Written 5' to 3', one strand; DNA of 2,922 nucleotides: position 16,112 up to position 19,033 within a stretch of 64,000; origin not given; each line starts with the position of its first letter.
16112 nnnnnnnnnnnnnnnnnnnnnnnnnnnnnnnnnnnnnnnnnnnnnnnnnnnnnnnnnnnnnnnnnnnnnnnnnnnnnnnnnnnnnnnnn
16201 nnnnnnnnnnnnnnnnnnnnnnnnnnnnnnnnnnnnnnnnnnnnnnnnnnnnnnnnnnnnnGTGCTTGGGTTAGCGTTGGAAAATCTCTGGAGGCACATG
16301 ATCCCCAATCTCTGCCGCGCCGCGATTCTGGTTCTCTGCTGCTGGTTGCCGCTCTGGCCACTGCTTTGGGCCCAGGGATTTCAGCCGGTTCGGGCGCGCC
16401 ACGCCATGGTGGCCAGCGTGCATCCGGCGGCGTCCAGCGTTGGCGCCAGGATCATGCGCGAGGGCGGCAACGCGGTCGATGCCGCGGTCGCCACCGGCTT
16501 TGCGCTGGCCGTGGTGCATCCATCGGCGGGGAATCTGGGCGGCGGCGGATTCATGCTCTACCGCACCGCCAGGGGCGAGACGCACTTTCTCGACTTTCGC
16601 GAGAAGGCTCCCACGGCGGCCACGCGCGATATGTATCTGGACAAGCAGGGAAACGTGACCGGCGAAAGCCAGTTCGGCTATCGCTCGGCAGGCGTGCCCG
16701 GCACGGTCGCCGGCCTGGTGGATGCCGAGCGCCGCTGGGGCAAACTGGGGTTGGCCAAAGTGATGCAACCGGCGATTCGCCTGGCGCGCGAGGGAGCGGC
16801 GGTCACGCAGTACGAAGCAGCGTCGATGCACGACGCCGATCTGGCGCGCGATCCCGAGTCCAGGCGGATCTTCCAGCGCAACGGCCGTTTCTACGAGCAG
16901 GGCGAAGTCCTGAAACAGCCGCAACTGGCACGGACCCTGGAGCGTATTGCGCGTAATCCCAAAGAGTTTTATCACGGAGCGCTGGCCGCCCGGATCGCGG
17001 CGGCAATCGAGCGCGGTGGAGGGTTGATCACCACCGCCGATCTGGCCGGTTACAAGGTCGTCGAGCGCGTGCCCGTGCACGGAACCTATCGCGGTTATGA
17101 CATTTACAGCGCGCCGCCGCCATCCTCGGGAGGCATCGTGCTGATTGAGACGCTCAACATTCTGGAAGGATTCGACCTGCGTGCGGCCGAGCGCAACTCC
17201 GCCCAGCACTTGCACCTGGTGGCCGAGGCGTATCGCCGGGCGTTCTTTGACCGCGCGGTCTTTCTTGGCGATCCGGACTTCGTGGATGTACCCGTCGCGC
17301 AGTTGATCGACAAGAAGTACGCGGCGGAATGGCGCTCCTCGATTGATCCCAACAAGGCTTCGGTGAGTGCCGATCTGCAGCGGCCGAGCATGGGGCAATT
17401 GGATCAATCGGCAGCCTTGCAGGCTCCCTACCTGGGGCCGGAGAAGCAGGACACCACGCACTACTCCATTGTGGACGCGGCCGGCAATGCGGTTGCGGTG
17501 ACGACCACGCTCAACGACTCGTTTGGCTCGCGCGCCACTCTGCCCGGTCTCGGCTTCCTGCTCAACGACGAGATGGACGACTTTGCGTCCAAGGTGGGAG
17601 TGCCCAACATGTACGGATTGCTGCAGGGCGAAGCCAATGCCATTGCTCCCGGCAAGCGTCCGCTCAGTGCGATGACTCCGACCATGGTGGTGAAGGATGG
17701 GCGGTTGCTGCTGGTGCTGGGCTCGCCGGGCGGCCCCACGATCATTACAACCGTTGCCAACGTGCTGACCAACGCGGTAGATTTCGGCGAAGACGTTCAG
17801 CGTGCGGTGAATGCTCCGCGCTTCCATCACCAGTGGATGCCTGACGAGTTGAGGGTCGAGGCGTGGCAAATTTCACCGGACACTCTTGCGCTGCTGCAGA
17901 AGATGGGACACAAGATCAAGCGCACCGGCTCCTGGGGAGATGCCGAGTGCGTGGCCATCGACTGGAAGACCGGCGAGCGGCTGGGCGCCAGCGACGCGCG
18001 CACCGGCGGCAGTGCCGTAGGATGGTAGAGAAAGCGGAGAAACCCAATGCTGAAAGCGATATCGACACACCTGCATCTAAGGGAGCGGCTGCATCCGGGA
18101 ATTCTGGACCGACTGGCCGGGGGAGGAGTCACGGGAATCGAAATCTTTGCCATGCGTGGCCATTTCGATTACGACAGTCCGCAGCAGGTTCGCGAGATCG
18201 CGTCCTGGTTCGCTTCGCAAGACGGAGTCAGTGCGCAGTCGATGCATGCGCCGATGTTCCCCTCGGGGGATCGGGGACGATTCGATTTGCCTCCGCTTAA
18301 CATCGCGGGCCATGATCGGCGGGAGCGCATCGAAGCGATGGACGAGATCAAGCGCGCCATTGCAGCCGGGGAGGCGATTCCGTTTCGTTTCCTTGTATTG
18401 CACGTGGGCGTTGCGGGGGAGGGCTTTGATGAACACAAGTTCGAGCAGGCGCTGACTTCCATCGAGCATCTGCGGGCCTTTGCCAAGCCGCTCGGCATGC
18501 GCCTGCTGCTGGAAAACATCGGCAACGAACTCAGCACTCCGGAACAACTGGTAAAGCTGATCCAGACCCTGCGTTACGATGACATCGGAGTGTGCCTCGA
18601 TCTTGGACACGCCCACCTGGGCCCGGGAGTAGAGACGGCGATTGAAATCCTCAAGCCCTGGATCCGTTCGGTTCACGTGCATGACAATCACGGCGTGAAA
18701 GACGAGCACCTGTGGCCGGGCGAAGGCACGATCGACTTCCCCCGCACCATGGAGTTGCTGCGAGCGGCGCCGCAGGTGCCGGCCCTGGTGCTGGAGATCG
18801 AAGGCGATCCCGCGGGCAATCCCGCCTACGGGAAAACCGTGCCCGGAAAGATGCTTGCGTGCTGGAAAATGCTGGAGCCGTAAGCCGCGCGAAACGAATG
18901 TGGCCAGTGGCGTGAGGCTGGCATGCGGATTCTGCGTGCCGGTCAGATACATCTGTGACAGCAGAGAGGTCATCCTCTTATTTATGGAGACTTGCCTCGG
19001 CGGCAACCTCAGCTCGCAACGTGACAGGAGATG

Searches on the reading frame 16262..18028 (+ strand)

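Call 50: search_protein_families(library=pfam, proteins=[window:16262-18028:+], max_evalue=0.0001)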
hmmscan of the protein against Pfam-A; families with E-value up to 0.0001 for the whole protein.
window:16262-18028:+ (588 aa): 1 family
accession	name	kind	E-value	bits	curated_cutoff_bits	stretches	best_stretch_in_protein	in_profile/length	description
PF01019.26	G_glu_transpept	-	5.6e-171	570.3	27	1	63-582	2-511/512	Gamma-glutamyltranspeptidase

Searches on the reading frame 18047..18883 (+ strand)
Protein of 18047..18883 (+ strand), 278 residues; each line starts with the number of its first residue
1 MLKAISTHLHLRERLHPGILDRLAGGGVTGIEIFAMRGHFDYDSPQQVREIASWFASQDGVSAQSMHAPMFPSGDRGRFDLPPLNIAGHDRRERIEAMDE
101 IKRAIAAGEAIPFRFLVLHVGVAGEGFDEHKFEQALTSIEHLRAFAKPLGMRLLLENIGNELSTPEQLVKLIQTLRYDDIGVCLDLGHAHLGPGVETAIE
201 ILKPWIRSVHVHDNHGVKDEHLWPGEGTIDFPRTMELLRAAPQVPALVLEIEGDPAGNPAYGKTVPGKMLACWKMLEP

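Call 50: search_protein_families(library=pfam, proteins=[window:18047-18883:+], max_evalue=0.0001)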
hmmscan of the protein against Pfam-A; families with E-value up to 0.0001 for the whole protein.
window:18047-18883:+ (278 aa): 1 family
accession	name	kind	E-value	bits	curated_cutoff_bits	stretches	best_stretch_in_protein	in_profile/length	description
PF01261.30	AP_endonuc_2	-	4.5e-32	112.1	31.1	1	23-257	4-235/249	Xylose isomerase-like TIM barrel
